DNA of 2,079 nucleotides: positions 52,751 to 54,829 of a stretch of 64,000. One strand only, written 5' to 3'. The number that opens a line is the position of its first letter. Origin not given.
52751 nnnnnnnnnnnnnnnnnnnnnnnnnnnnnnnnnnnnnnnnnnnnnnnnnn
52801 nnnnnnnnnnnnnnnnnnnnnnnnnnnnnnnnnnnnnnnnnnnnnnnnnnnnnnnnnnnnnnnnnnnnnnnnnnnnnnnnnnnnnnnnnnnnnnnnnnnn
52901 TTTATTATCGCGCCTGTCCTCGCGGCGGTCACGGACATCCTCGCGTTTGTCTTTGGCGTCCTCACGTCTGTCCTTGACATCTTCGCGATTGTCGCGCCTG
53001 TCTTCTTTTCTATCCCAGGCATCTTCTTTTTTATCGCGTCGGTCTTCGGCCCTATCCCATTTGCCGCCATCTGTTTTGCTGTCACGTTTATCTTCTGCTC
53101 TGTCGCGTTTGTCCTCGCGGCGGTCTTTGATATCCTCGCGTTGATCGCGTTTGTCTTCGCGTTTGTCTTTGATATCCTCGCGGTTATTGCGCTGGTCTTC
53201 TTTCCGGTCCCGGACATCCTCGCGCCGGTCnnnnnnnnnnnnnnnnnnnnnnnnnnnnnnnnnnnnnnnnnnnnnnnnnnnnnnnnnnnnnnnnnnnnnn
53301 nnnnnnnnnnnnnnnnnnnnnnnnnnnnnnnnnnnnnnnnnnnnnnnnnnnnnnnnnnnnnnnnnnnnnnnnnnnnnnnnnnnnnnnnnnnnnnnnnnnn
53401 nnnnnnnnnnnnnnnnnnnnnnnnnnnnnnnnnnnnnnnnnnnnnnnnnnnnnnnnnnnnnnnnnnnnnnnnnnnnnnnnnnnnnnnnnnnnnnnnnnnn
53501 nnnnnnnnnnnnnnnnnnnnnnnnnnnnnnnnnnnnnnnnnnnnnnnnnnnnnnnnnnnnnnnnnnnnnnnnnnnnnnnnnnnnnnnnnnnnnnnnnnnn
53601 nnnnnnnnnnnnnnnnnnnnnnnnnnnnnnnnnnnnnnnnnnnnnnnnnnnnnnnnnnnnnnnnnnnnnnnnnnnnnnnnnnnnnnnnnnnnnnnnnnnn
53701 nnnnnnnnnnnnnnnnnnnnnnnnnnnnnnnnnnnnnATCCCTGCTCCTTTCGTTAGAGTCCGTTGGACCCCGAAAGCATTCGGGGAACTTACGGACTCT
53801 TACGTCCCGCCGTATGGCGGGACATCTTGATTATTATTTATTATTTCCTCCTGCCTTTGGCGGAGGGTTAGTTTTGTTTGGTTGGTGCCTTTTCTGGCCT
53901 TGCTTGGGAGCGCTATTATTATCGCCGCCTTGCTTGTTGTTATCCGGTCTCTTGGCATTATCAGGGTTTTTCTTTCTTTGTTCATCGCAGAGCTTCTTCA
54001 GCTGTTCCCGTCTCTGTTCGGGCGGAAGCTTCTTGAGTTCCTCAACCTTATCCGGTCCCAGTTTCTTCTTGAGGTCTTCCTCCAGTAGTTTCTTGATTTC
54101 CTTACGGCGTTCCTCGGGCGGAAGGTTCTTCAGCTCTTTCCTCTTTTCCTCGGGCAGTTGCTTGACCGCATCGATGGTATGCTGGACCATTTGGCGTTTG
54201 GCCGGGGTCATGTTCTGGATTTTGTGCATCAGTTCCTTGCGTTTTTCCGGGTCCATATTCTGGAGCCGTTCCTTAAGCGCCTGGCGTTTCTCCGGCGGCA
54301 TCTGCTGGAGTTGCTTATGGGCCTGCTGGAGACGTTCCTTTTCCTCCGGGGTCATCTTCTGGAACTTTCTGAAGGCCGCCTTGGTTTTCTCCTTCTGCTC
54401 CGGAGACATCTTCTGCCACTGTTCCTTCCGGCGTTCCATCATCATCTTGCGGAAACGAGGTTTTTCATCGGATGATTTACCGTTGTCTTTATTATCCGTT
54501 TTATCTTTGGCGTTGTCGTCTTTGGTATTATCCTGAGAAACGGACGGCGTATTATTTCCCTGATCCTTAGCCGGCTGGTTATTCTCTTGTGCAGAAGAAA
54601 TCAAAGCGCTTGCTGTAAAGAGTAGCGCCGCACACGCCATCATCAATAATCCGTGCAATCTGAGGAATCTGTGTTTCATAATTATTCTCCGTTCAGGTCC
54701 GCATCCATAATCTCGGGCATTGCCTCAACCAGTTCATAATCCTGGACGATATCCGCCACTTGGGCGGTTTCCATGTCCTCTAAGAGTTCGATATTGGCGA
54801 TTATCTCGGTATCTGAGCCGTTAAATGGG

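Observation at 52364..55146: Anti-sigma factor / LTXXQ chaperone-like / hyper-charged secreted repeat-protein operon without a cognate sigma gene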

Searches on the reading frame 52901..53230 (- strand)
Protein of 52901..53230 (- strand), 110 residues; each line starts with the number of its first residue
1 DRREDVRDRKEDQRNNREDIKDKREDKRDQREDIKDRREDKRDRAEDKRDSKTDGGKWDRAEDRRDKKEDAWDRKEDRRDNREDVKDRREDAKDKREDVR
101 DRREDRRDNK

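Call 32: search_solved_structures(query=A2, max_evalue=1, show_alignments=2)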
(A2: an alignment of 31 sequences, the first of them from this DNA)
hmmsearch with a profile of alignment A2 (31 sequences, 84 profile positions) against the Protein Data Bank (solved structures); distinct sequences matched with E-value up to 1: 0.

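Call 39: search_protein_representatives(alignment_id=A2)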
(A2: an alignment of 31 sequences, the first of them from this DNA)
Query: 31 sequences, 84 profile positions. Proteins with E-value up to 0.001 (for the whole library): 512; up to 1e-10: 218; up to 1e-30: 8. The best 150 are listed.
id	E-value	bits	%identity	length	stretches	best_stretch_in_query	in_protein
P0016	1.3e-42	159.6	-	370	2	3-83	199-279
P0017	5.4e-42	157.6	-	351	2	9-79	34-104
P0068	2.9e-38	145.6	-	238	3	2-83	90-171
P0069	4.7e-36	138.6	-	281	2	8-77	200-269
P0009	1.9e-33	130.2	-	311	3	3-84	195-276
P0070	7.6e-33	128.3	-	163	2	1-84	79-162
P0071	2.9e-32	126.4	-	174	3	2-80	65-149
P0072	2.5e-31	123.4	-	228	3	1-83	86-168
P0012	1.3e-30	121.1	-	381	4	3-84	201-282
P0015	5.2e-30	119.2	-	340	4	3-83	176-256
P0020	6.1e-30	119.0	-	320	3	5-81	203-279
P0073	7.5e-29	115.5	-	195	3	3-81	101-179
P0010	1.1e-28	114.9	-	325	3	2-84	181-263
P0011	1.6e-28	114.5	-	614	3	2-80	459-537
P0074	9.3e-27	108.8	-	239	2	8-77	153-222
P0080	4.4e-24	100.2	-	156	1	2-83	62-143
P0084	2.6e-23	97.7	-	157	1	2-84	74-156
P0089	3.1e-22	94.3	-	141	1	3-84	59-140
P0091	7.8e-22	93.0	-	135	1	5-81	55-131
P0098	6.9e-21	90.0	-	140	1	8-78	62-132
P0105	1.4e-19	85.8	-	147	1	2-74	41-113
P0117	1.6e-18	82.4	-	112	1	8-77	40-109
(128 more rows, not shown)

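Call 41: search_protein_families(library=pfam, proteins=[P0070, P0080, P0084, P0089, P0091, P0117, P0098, P0105], max_evalue=1)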
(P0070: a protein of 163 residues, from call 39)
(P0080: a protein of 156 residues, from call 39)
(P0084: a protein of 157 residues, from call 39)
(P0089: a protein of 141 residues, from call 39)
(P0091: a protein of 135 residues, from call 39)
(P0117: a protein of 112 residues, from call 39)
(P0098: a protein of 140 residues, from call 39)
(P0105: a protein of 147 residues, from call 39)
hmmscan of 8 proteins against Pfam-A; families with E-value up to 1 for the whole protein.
P0070 (163 aa): 3 families
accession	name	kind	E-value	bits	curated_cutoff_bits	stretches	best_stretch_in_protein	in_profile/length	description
PF04675.19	DNA_ligase_A_N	-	0.084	13.5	24.6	1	19-57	29-70/174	DNA ligase N terminus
PF20211.3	DUF6571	-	0.37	9.7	27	1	93-153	18-78/729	Family of unknown function (DUF6571)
PF00435.27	Spectrin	-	0.43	11.5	29.9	0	93-160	36-101/105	Spectrin repeat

P0080 (156 aa): 6 families
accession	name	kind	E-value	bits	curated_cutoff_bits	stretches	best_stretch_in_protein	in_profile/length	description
PF12732.12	YtxH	-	9.6e-05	23.2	37.5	1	44-96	13-62/71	YtxH-like protein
PF09534.15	Trp_oprn_chp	-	0.026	14.8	29.6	1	38-99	128-172/180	Tryptophan-associated transmembrane protein (Trp_oprn_chp)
PF20211.3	DUF6571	-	0.13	11.2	27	1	76-135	19-78/729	Family of unknown function (DUF6571)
PF05597.16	Phasin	-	0.27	11.7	28.8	0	53-105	47-96/126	Poly(hydroxyalcanoate) granule associated protein (phasin)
PF14851.11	FAM176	-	0.34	11.1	31.5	1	35-93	31-88/152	FAM176 family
PF00435.27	Spectrin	-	0.71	10.8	29.9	0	114-142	73-101/105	Spectrin repeat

P0084 (157 aa): 2 families
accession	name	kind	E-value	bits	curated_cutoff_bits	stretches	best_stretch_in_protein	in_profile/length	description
PF22251.1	PFF1_TM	-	0.0022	18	32.3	1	28-141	84-204/300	Vacuolar membrane protease, transmembrane domain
PF19261.4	DUF5904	-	0.038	14.5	25.7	1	15-58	50-93/133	Domain of unknown function (DUF5904)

P0089 (141 aa): 2 families
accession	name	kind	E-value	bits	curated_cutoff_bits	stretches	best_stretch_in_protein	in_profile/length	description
PF20211.3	DUF6571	-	0.4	9.5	27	1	70-130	17-77/729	Family of unknown function (DUF6571)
PF00435.27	Spectrin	-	0.87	10.5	29.9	0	63-96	70-103/105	Spectrin repeat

P0091 (135 aa): 0 families

P0117 (112 aa): 2 families
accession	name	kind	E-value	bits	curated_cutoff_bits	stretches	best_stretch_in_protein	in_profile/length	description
PF13086.12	AAA_11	-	0.061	13.5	27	1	9-108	83-184/257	AAA domain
PF07133.16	Merozoite_SPAM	-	0.41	11.1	27.5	0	81-104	33-56/176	Merozoite surface protein (SPAM)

P0098 (140 aa): 1 family
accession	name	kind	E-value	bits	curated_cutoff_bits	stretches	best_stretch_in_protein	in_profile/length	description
PF13801.11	Metal_resist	-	0.00039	21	29.2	1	10-85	2-77/125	Heavy-metal resistance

P0105 (147 aa): 0 families

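Call 85: predict_structure(alignment_id=A2)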
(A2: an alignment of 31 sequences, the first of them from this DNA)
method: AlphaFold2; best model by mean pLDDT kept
length: 110 residues; sequences in the alignment: 31
mean_pLDDT: 85.9   pTM: 0.37
mean pLDDT of the five models: 85.9, 81.4, 80.9, 66.0, 56.6
residues with pLDDT >= 90: 54; 70-90: 48; 50-70: 8; < 50: 0
segments of 3 or more residues with pLDDT < 50: none
pLDDT, mean of each block of 10 residues (from residue 1): 86 90 91 92 84 61 79 89 92 93 88
secondary structure, 60 per line:
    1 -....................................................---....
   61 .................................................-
elements in order: H2-53 H57-109

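Call 89: fold_search(model_id=the predicted structure, library=pdb)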
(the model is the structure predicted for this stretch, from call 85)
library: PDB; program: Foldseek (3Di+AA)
matches with E <= 10: 0; with E <= 0.001: 0
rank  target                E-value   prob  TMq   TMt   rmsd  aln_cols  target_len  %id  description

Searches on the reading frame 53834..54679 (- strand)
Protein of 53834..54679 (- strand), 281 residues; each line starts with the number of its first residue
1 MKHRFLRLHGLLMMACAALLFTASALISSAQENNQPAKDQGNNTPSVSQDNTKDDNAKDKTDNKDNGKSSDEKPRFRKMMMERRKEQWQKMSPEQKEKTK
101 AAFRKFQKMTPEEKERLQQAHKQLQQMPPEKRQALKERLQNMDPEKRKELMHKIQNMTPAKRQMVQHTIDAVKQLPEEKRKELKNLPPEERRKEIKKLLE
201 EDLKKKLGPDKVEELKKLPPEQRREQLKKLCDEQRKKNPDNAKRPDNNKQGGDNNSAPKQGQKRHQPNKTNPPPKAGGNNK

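Call 3: search_protein_families(library=pfam, proteins=[window:53834-54679:-], max_evalue=0.1)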
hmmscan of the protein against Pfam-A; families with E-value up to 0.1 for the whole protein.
window:53834-54679:- (281 aa): 3 families
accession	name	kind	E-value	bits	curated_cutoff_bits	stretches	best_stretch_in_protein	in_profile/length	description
PF11304.13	DUF3106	-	5.1e-17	62.7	24.3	2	78-136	45-103/104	Protein of unknown function (DUF3106)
PF03448.22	MgtE_N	-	0.0016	19.4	25.9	1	119-200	17-98/102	MgtE intracellular N domain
PF20607.3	DUF6800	-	0.077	13.6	25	1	130-159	14-43/43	Family of unknown function (DUF6800)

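Call 4: search_protein_families(library=ncbifam, proteins=[window:53834-54679:-], max_evalue=0.1)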
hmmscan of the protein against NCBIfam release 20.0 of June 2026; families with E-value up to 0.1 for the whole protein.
window:53834-54679:- (281 aa): 2 families
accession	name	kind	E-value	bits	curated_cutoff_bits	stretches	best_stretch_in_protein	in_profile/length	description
TIGR04529.1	MTB_hemophore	subfamily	0.0017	19.2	32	0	210-233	29-52/77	hemophore-related protein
NF041742.1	WGxxGxxG_fam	subfamily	0.024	15.2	35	1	11-58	5-50/69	WGxxGxxG family protein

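Call 65: search_solved_structures(query=A4, max_evalue=10, show_alignments=0)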
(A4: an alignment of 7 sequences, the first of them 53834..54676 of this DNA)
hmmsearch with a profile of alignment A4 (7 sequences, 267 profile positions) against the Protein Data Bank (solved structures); distinct sequences matched with E-value up to 10: 11.
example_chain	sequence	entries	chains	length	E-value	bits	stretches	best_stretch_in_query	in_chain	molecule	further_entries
5mto_A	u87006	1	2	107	0.0059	19.3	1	160-239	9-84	Inhibitor of growth protein 5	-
5me8_A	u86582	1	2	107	0.014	18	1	160-239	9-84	Inhibitor of growth protein 5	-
2q97_T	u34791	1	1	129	0.036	16.7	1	93-145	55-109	Toxofilin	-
3f1c_A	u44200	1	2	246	0.049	16.2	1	87-133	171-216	Putative 2-C-methyl-D-erythritol 4-phosphate cytidylyltransferase 2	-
7kuw_A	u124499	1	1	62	0.066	15.8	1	63-113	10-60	Sequence-Based Designed Protein nmt_0994_guided_02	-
1v63_A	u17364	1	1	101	0.41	13.2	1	73-133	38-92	Nucleolar transcription factor 1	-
9r3e_B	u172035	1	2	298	0.75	12.4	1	95-165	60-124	Protein FAM118B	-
3h3d_X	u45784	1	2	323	0.82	12.2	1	97-167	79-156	Maternal protein pumilio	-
9r0p_B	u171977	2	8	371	1.1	11.9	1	95-164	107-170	Protein FAM118B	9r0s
9ucp_A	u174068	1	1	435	1.5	11.4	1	96-127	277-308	M1 muscarinic acetylcholine receptor, de novo design protein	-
9uap_A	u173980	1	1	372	2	10.9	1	97-127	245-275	M1 muscarinic acetylcholine receptor, de novo design protein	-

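Call 68: find_homologous_proteins(query=window:53834-54676:-, max_evalue=0.001)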
Query window:53834-54676:- (280 aa): 6 proteins with E <= 0.001 among 2438 candidates.
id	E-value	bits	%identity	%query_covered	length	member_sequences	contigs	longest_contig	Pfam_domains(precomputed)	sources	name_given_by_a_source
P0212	2.4e-51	193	48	78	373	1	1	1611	PF11304.14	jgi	-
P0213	1.8e-7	49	27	29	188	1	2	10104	PF13801.12,PF11304.14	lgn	-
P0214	9.1e-7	47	26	45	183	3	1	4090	PF11304.14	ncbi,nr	ncbi:MAG: DUF3106 domain-containing protein [Deltaproteobacteria bacterium]|nr:DUF3106 domain-contai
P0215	1.8e-5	43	44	23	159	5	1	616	PF11304.14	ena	-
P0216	5.0e-5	41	24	77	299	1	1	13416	PF11304.14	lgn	-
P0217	3.2e-4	39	32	23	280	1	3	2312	PF11304.14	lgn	-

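Call 69: find_encoding_contigs(protein=P0213, flank=5000, max_places=1)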
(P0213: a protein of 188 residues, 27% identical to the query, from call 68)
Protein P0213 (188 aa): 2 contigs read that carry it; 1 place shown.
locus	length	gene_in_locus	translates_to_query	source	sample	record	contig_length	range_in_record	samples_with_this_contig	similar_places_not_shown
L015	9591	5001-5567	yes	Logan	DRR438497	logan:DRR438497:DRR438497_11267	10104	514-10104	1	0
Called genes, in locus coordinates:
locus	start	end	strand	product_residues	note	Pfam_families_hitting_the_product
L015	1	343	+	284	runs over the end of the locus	?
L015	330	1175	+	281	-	PF00293:NUDIX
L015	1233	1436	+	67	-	PF20095:DUF6485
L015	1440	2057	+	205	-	-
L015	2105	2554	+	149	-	PF03479:PCC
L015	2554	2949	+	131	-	PF00072:Response_reg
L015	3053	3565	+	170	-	-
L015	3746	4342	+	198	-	PF04542:Sigma70_r2, PF08281:Sigma70_r4_2, PF04545:Sigma70_r4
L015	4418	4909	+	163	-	PF13490:zf-HC2 (weak)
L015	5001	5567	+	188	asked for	PF13801:Metal_resist (faint), PF11304:DUF3106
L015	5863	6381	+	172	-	PF10543:ORF6N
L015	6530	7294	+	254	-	PF09976:TPR_21 (weak), PF13174:TPR_6 (faint), PF13428:TPR_14 (faint), PF13525:YfiO (faint), PF07719:TPR_2 (faint), PF13371:TPR_9 (faint), PF13432:TPR_16 (faint), PF05036:SPOR, +3 more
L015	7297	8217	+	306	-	PF01715:IPPT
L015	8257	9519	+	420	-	PF13167:GTP-bdg_N, PF16360:GTP-bdg_M, PF03193:RsgA_GTPase (faint), PF00009:GTP_EFTU (faint), PF01926:MMR_HSR1, PF02421:FeoB_N, PF00350:Dynamin_N (faint), PF19275:HflX_C (weak), +1 more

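Call 70: find_encoding_contigs(protein=P0216, flank=5000, max_places=1)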
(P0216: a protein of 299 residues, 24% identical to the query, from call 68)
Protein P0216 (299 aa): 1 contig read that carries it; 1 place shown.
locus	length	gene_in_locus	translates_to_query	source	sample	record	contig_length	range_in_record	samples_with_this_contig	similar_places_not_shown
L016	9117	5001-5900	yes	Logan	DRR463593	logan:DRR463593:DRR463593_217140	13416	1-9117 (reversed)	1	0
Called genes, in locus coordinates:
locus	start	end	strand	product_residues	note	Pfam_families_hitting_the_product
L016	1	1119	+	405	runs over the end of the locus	PF00109:ketoacyl-synt, PF02801:Ketoacyl-synt_C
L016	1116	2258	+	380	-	PF00155:Aminotran_1_2, PF00266:Aminotran_5 (faint), PF01041:DegT_DnrJ_EryC1 (weak), PF01053:Cys_Met_Meta_PP (faint)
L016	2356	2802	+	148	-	-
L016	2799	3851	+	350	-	PF21016:RlmN_N, PF04055:Radical_SAM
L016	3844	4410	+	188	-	PF04542:Sigma70_r2, PF08281:Sigma70_r4_2, PF04545:Sigma70_r4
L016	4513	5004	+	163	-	PF13490:zf-HC2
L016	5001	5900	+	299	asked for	PF11304:DUF3106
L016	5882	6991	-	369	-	PF00383:dCMP_cyt_deam_1, PF14437:MafB19-deam, PF01872:RibD_C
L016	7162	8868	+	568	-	PF04471:Mrr_cat, PF22722:NA-iREase1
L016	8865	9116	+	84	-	?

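Call 83: search_protein_families(library=pfam, proteins=[P0213, P0216], max_evalue=0.05)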
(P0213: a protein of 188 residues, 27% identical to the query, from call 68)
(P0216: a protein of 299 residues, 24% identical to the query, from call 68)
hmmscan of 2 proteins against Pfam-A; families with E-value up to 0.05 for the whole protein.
P0213 (188 aa): 4 families
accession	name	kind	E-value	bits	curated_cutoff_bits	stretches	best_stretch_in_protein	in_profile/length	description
PF11304.13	DUF3106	-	3.2e-22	79.4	24.3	2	53-117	39-103/104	Protein of unknown function (DUF3106)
PF13801.11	Metal_resist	-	2.7e-05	24.7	29.2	1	12-68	5-56/125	Heavy-metal resistance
PF14226.12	DIOX_N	-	0.0047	18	27.3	1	90-149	38-99/117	non-haem dioxygenase in morphine synthesis N-terminal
PF05823.17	Gp-FAR-1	-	0.019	15.9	29.2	0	63-105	91-133/149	Nematode fatty acid retinoid binding protein (Gp-FAR-1)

P0216 (299 aa): 2 families
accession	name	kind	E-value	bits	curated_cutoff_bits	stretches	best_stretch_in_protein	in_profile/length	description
PF11304.13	DUF3106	-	7.2e-14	52.6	24.3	2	38-112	28-102/104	Protein of unknown function (DUF3106)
PF02912.23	Phe_tRNA-synt_N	-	0.025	15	22.3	0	178-194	22-38/69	Aminoacyl tRNA synthetase class II, N-terminal domain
